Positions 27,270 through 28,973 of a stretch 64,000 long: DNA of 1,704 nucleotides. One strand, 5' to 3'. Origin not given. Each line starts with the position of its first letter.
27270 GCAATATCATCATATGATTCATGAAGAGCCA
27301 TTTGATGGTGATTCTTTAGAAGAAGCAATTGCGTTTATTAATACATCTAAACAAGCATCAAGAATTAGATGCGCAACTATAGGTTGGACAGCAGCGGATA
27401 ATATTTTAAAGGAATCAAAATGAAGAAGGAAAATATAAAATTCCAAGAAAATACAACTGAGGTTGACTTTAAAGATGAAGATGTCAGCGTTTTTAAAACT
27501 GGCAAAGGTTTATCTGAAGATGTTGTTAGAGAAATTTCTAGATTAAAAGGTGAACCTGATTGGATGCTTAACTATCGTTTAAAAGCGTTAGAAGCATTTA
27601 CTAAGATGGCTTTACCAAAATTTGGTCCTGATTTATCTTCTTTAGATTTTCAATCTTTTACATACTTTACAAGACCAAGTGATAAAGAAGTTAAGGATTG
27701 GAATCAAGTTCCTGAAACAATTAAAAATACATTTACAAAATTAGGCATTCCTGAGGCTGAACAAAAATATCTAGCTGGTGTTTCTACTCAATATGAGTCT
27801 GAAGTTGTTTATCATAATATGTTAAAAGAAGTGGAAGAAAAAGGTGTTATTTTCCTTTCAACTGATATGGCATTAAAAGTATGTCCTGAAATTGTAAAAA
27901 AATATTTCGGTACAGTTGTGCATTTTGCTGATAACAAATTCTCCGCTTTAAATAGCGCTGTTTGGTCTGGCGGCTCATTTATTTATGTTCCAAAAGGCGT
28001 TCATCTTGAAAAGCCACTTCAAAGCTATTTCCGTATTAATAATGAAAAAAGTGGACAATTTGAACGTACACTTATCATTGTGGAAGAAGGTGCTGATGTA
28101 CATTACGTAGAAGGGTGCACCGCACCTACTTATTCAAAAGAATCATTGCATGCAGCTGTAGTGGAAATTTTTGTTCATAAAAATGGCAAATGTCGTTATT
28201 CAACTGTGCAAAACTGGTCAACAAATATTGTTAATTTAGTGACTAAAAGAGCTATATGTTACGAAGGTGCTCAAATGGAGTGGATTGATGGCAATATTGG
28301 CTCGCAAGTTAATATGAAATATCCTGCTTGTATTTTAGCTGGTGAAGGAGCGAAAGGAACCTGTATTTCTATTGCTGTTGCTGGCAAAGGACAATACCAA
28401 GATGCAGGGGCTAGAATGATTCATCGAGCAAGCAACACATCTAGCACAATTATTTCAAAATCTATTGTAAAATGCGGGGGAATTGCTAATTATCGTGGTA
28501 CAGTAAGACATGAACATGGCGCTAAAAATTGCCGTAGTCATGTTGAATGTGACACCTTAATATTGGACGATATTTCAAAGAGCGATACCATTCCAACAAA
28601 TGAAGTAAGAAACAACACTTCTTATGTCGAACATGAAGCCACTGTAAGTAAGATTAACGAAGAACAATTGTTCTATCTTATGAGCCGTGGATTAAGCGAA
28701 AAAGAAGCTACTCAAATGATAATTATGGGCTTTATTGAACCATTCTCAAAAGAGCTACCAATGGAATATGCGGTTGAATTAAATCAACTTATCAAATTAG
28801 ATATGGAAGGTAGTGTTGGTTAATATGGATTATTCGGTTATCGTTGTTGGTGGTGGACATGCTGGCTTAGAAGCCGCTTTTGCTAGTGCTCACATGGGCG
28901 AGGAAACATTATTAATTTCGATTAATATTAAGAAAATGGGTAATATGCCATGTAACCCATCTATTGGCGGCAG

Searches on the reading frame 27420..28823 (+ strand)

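Call 61: search_protein_families(library=ncbifam, proteins=[window:27420-28823:+], max_evalue=1e-10)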
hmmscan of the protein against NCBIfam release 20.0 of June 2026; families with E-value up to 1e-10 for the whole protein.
window:27420-28823:+ (467 aa): 5 families
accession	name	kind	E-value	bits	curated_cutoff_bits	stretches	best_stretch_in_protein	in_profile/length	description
TIGR01980.1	sufB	equivalog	1.4e-210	699.7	346.4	1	13-458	3-448/448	Fe-S cluster assembly protein SufB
NF008773.0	PRK11814.1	equivalog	9.6e-145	482.9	717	1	21-467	26-484/484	Fe-S cluster assembly protein SufB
NF052511.1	SUF_like_SmsB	exception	1.8e-84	284.3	650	1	26-465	7-444/445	SUF-like minimal system protein SmsB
TIGR01981.1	sufD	equivalog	7.1e-54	182.9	222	1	181-449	3-269/275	Fe-S cluster assembly protein SufD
NF008194.0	PRK10948.1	equivalog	4e-16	58.9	489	1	294-439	249-394/423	Fe-S cluster assembly protein SufD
